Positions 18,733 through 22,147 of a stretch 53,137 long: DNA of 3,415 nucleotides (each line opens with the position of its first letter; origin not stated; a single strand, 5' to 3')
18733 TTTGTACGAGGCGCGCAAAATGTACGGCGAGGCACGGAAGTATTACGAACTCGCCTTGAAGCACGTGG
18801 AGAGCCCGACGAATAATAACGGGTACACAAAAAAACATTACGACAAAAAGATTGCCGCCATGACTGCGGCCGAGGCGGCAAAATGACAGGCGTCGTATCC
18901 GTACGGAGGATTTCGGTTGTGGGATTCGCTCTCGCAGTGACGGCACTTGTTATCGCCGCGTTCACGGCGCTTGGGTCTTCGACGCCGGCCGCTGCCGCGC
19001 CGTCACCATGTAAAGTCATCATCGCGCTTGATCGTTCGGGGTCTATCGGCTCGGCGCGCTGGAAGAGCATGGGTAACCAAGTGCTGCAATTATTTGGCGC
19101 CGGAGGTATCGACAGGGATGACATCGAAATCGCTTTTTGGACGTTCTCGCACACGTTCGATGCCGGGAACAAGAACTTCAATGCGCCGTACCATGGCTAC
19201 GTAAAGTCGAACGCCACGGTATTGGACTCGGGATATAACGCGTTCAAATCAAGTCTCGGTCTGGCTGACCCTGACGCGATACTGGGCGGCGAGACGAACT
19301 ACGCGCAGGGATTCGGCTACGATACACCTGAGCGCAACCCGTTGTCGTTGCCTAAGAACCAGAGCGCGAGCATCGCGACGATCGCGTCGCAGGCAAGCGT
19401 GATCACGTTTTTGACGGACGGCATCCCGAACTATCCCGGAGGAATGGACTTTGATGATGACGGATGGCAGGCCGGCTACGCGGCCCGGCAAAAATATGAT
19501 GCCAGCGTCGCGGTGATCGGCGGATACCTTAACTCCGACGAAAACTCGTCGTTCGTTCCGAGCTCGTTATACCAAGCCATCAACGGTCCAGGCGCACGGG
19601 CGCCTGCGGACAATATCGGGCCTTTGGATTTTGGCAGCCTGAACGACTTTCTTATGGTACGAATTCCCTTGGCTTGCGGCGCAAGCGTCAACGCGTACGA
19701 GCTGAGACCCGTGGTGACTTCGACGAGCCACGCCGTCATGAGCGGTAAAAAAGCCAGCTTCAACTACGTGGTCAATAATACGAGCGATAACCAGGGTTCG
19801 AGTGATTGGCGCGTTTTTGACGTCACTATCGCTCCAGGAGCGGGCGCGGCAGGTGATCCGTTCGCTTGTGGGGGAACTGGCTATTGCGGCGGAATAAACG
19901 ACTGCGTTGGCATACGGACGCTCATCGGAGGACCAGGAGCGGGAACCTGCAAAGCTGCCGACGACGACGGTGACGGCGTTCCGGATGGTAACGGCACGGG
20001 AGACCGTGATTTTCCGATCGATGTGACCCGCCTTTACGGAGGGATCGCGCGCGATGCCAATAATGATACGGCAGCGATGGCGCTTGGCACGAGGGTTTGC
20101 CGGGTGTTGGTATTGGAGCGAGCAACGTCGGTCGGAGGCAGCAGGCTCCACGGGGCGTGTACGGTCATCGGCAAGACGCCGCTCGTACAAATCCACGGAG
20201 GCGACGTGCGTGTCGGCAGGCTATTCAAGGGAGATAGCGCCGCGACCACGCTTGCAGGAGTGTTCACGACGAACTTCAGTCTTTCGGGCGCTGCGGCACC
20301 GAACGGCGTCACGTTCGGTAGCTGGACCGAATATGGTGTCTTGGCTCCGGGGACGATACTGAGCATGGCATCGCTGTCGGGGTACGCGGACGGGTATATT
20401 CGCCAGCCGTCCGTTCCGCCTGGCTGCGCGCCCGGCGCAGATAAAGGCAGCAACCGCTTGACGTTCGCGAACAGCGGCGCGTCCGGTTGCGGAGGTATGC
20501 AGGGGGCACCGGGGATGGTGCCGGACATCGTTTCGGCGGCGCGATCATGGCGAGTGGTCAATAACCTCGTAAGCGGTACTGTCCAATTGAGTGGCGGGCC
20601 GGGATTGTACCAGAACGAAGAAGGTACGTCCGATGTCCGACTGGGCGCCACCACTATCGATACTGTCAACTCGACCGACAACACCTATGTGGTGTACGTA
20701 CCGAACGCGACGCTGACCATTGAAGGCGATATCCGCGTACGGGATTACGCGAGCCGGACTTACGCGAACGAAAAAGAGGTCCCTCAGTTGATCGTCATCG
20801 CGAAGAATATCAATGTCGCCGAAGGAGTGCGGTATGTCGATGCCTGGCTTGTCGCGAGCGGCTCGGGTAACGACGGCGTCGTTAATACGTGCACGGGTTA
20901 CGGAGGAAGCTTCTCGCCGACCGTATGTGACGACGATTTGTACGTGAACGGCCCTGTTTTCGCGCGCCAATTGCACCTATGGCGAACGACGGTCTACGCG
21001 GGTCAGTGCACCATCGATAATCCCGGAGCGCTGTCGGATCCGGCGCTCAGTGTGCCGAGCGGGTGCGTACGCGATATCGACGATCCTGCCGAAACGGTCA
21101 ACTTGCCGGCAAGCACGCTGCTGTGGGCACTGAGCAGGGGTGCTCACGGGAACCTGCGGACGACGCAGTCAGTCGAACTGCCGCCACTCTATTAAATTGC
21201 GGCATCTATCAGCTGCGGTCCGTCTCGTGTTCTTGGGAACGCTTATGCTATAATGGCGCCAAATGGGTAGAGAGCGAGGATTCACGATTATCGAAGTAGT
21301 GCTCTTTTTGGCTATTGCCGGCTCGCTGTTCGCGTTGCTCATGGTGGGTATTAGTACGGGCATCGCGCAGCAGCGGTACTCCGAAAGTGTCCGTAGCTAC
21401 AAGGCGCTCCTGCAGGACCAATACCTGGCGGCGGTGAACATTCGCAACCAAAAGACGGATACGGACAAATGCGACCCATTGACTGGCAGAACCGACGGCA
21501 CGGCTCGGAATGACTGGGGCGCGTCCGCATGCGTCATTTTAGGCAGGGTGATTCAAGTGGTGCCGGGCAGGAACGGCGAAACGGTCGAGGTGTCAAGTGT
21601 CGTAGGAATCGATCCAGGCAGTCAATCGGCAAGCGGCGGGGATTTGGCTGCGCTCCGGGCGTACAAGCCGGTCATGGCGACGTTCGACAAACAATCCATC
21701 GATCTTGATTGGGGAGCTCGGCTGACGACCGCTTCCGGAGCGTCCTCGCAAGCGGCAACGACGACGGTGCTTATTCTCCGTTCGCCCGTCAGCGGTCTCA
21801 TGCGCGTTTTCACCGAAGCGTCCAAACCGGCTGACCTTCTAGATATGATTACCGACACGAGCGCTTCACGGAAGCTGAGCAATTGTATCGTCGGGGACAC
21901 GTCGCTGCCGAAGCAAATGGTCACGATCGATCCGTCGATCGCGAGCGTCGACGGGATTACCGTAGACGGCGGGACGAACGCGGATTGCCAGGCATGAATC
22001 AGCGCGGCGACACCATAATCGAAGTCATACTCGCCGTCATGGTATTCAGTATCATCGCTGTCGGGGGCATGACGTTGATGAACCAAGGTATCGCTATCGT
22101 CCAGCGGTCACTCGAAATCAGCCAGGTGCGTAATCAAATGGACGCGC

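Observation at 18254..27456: Type-IV-pilus-like minor-pilin locus flanked by a vWA protein and an RCC1 beta-propeller: a possible split PilY1-type tip adhesin module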

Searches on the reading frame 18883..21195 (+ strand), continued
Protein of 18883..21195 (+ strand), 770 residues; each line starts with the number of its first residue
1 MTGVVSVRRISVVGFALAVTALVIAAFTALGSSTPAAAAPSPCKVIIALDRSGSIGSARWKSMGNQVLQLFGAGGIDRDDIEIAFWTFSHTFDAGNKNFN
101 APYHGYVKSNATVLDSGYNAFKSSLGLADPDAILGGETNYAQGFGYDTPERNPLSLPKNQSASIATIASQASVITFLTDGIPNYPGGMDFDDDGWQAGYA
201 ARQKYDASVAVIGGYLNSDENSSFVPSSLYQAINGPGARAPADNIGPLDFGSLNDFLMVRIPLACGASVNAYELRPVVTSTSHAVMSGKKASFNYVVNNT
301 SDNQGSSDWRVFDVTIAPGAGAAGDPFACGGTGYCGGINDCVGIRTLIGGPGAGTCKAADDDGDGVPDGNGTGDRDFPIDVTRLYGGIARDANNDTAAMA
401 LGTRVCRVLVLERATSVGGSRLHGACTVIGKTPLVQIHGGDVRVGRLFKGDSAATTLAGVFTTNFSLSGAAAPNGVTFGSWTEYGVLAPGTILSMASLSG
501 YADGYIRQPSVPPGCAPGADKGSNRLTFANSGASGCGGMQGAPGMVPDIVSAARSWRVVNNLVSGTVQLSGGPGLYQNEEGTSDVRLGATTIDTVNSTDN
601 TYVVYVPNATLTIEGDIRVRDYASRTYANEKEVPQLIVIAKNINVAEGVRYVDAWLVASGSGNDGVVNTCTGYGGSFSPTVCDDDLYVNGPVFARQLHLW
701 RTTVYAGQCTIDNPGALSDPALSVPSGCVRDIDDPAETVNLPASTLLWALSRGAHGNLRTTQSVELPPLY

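Call 33: predict_structure(alignment_id=A1)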
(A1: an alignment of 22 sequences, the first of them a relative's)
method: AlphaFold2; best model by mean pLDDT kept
length: 770 residues; sequences in the alignment: 22
mean_pLDDT: 68.6   pTM: 0.42
mean pLDDT of the five models: 68.6, 66.3, 65.8, 65.3, 64.1
residues with pLDDT >= 90: 114; 70-90: 311; 50-70: 161; < 50: 184
segments of 3 or more residues with pLDDT < 50: 1-16, 25-38, 365-368, 431-440, 464-490, 494-545, 705-734, 743-770
pLDDT, mean of each block of 10 residues (from residue 1): 34 47 49 41 92 83 88 82 92 60 89 86 83 77 83 61 82 90 80 89 90 76 74 84 70 78 76 85 66 88 84 82 64 69 83 85 54 82 78 72 82 76 79 39 58 59 48 40 45 40 32 41 37 37 52 80 83 86 88 70 90 90 65 80 91 88 84 60 78 79 48 31 33 58 45 34 27
secondary structure, 60 per line:
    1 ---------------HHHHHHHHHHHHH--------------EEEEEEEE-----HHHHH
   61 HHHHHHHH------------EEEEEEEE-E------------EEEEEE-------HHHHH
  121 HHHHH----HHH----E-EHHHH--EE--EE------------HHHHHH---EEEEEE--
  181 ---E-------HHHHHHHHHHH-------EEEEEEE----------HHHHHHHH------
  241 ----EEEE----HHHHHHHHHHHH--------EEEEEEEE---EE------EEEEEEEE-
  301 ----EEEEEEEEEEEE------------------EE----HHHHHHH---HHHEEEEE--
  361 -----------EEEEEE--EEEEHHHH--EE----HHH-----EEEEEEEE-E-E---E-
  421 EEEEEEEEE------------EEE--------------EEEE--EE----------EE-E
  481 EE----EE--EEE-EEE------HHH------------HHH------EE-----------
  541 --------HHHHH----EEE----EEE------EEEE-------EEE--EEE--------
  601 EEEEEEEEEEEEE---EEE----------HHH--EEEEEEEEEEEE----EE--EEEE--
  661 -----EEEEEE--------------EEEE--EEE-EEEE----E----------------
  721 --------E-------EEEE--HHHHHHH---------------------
elements in order (helices of 4 or more, strands of 3 or more residues): H16-28 E43-50 H56-68 E81-88 E103-108 H116-125 H140-143 H164-169 E173-178 H192-202 E210-216 H227-234 E245-248 H253-264 E273-280 E292-299 E305-316 H341-347 E354-358 E372-377 E380-383 H384-387 E404-411 E421-429 E442-444 E459-462 E480-482 E491-493 E495-497 H549-553 E558-560 E565-567 E574-577 E585-587 E590-592 E601-613 E617-619 E635-646 E655-658 E666-671 E686-689 E692-694 E696-699 E737-740 H743-749

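Call 38: fold_search(model_id=the predicted structure, library=pdb)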
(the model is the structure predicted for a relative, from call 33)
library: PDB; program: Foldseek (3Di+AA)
matches with E <= 10: 1206; with E <= 0.001: 63
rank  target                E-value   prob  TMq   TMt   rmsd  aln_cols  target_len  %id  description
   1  6m48_A                3.5e-07  1.00  0.21  0.20  27.4       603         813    9  Crystal structure of pilus adhesin, SpaC from Lactobacillus rhamnosus GG - P21212 form (released 2020-07-29)
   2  3eh2_B                1.1e-06  1.00  0.19  0.19  14.7       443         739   11  Crystal structure of the human COPII-coat protein Sec24c (released 2008-10-21)
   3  6m3y                  1.3e-06  1.00  0.21  0.20  26.1       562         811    9  Crystal structure of pilus adhesin, SpaC from Lactobacillus rhamnosus GG - open conformation (released 2020-07-29)
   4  5vni_B                1.5e-06  1.00  0.13  0.14  15.5       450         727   10  Crystal structure of Sec23a/Sec24a/Sec22 complexed with a C-terminal FA sorting motif (released 2017-07-05)
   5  3eh2_A                4.4e-06  1.00  0.17  0.17  15.4       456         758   10  Crystal structure of the human COPII-coat protein Sec24c (released 2008-10-21)
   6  2nut_B                6.8e-06  1.00  0.14  0.14  15.6       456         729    9  Crystal Structure of the human Sec23a/24a heterodimer, complexed with the SNARE protein Sec22b (released 2007-05-22)
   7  2nup_B                7.5e-06  0.99  0.13  0.14  15.3       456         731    8  Crystal Structure of the human Sec23a/24a heterodimer, complexed with the SNARE protein Sec22b (released 2007-05-22)
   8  5vng_B                8.3e-06  1.00  0.14  0.14  15.4       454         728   10  Crystal structure of Sec23a/Sec24a/Sec22 complexed with a C-terminal II sorting motif (released 2017-07-05)
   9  3egd_B                1.0e-05  0.99  0.13  0.13  16.1       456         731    8  Crystal structure of the mammalian COPII-coat protein Sec23a/24a complexed with the SNARE protein Sec22 and bound to t (released 2008-10-21)
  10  3egx_B                1.1e-05  1.00  0.14  0.15  15.8       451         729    9  Crystal structure of the mammalian COPII-coat protein Sec23a/24a complexed with the SNARE protein Sec22b and bound to  (released 2008-10-21)
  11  4cnb_A                1.2e-05  1.00  0.17  0.32  11.4       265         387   16  Structure of proximal thread matrix protein 1 (PTMP1) from the mussel byssus - Crystal form 2 (released 2014-03-12)
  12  5kyw_B                1.6e-05  1.00  0.18  0.18  15.1       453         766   10  crystal structure of Sec23 and TANGO1 peptide3 complex (released 2016-09-07)
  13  9ya0_GA               2.3e-05  0.96  0.13  0.12  19.6       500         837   12  Cryo-EM structure of pre-conoid ring 2 (PCR P2 ring)from Toxoplasma gondii (released 2025-11-19)
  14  4okr_B                2.5e-05  1.00  0.17  0.48  15.9       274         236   12  Structures of Toxoplasma gondii MIC2 (released 2014-03-19)
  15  4cn8                  2.9e-05  1.00  0.18  0.33  11.7       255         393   16  Structure of proximal thread matrix protein 1 (PTMP1) from the mussel byssus (released 2014-03-12)
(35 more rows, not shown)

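Call 48: find_encoding_contigs(protein=P0002, flank=8000, max_places=2)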
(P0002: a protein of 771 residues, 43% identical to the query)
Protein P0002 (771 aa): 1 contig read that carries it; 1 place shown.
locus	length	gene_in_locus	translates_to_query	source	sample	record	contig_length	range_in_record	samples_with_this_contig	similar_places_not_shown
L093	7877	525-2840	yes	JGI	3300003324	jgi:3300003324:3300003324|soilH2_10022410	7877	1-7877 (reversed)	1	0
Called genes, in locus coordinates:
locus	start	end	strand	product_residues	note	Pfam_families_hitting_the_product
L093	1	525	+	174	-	?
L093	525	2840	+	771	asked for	-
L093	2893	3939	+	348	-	PF25216:Volactin (faint), PF11104:PilM_2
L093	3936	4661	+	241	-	-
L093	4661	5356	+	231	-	-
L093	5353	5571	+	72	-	-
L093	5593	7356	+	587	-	PF05157:MshEN, PF00437:T2SSE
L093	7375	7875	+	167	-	?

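Call 59: search_protein_families(library=ncbifam, max_evalue=0.1, proteins=[window:18883-21195:+])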
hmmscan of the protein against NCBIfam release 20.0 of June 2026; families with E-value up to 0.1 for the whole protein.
window:18883-21195:+ (770 aa): 0 families

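Call 61: search_protein_families(library=pfam, alignment_id=A1, max_evalue=0.1)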
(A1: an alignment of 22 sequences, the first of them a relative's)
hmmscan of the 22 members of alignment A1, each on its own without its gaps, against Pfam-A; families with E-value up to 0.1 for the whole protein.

A. member 1, P0001 (770 aa): 1 family
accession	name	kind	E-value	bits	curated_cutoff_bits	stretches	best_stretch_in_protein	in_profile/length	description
PF00092.34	VWA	-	0.0024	18.6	23.8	1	45-91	2-48/174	von Willebrand factor type A domain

B. families by the number of members that match (of 22 scanned): 3 families
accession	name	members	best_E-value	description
PF00092.34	VWA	12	1.1e-06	von Willebrand factor type A domain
PF09259.16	Fve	1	0.027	Fungal immunomodulatory protein Fve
PF07705.17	CARDB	1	0.047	CARDB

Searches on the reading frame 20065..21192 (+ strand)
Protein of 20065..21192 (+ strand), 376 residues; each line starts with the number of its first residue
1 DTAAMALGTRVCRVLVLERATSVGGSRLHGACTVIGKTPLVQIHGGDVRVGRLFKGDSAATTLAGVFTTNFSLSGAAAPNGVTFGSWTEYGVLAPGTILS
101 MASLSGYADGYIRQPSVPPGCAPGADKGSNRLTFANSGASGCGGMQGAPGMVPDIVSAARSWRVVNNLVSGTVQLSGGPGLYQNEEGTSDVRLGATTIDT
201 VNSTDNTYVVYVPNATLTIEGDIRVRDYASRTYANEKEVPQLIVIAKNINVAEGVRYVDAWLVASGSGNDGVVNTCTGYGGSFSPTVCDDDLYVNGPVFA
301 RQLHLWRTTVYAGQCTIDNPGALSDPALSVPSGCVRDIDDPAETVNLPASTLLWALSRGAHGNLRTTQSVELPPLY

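Call 51: predict_structure(alignment_id=A2)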
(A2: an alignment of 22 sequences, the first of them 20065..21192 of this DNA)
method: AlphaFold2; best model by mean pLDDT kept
length: 376 residues; sequences in the alignment: 22
mean_pLDDT: 58.4   pTM: 0.61
mean pLDDT of the five models: 58.4, 55.5, 52.2, 52.0, 51.0
residues with pLDDT >= 90: 52; 70-90: 77; 50-70: 80; < 50: 167
segments of 3 or more residues with pLDDT < 50: 1-4, 29-31, 35-61, 71-74, 77-86, 88-92, 94-153, 311-339, 359-376
pLDDT, mean of each block of 10 residues (from residue 1): 46 54 50 41 27 32 56 48 48 44 33 33 32 29 30 63 87 87 89 89 77 95 82 66 92 91 85 84 65 80 71 43 36 42 64 50 35 27
secondary structure, 60 per line:
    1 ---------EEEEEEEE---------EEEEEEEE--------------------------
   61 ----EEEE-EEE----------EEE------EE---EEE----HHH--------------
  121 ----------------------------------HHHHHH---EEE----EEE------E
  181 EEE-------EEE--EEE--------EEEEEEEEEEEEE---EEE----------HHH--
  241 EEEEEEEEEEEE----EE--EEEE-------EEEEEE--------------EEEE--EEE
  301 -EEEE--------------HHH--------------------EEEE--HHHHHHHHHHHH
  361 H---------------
elements in order: E10-17 E27-34 E65-68 E70-72 E83-85 E97-99 H155-160 E164-166 E171-173 E180-183 E191-193 E196-198 E207-219 E223-225 E241-252 E261-264 E272-277 E292-295 E298-300 E302-305 E343-346 H349-361

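Call 57: fold_search(model_id=the predicted structure, library=pdb)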
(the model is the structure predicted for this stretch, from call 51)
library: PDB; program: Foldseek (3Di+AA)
matches with E <= 10: 6; with E <= 0.001: 0
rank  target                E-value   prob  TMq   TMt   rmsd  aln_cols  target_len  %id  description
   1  9yit_D                7.4e+00  0.05  0.07  0.06   6.2        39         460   10  Crystal structure of glutamate dehydrogenase from Babesia microti in complex with NADP (released 2025-10-15)
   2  8z1m_A                8.6e+00  0.15  0.08  0.07   5.5        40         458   18  Cryo-EM structure of apo Aspergillus terreus glutamate dehydrogenase (AtGDH) in the partially closed conformation (for (released 2025-03-05)
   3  9yis_B                8.6e+00  0.05  0.07  0.06   6.1        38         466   13  Crystal structure of glutamate dehydrogenase from Babesia microti (released 2025-10-15)
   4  1p1h_C                8.6e+00  0.03  0.07  0.05   8.0        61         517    8  Crystal structure of the 1L-myo-inositol/NAD+ complex (released 2003-07-08)
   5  6pyk                  9.1e+00  0.01  0.13  0.18  15.4       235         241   13  P. mirabilis hemolysin A mutant - F80L (released 2020-08-05)
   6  6iac_B                9.6e+00  0.04  0.04  0.06   7.1        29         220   14  Portal and tail of native bacteriophage P68 (released 2019-11-06)

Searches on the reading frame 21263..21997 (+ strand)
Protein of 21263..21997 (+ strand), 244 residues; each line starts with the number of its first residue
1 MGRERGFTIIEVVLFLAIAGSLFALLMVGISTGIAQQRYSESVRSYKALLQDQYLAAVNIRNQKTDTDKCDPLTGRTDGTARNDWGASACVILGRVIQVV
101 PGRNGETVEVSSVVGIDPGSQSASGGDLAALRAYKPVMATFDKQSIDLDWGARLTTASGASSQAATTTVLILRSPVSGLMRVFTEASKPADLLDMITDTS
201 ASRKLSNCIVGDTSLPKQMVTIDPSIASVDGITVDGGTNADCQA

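Call 3: search_protein_families(library=pfam, max_evalue=1, proteins=[window:21263-21997:+])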
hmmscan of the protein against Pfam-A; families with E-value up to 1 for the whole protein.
window:21263-21997:+ (244 aa): 1 family
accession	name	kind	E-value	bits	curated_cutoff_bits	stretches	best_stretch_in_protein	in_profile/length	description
PF07963.17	N_methyl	-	0.007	16.4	21.2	1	1-26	1-26/27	Prokaryotic N-terminal methylation motif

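Call 59: search_protein_families(library=ncbifam, max_evalue=0.1, proteins=[window:21263-21997:+])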
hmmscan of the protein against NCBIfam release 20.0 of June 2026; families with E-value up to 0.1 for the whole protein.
window:21263-21997:+ (244 aa): 3 families
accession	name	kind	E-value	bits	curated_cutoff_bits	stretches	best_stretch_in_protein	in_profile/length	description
NF047828.1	T3SSXpsI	equivalog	0.0049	16.9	150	1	5-62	2-58/132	type II secretion system protein XpsI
NF041775.1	typeIV_PilA_Myxo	equivalog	0.0088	16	400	1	3-53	9-59/214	type IV pilin protein PilA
TIGR01708.2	typeII_sec_gspH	equivalog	0.014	15.4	80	1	4-50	1-47/169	type II secretion system minor pseudopilin GspH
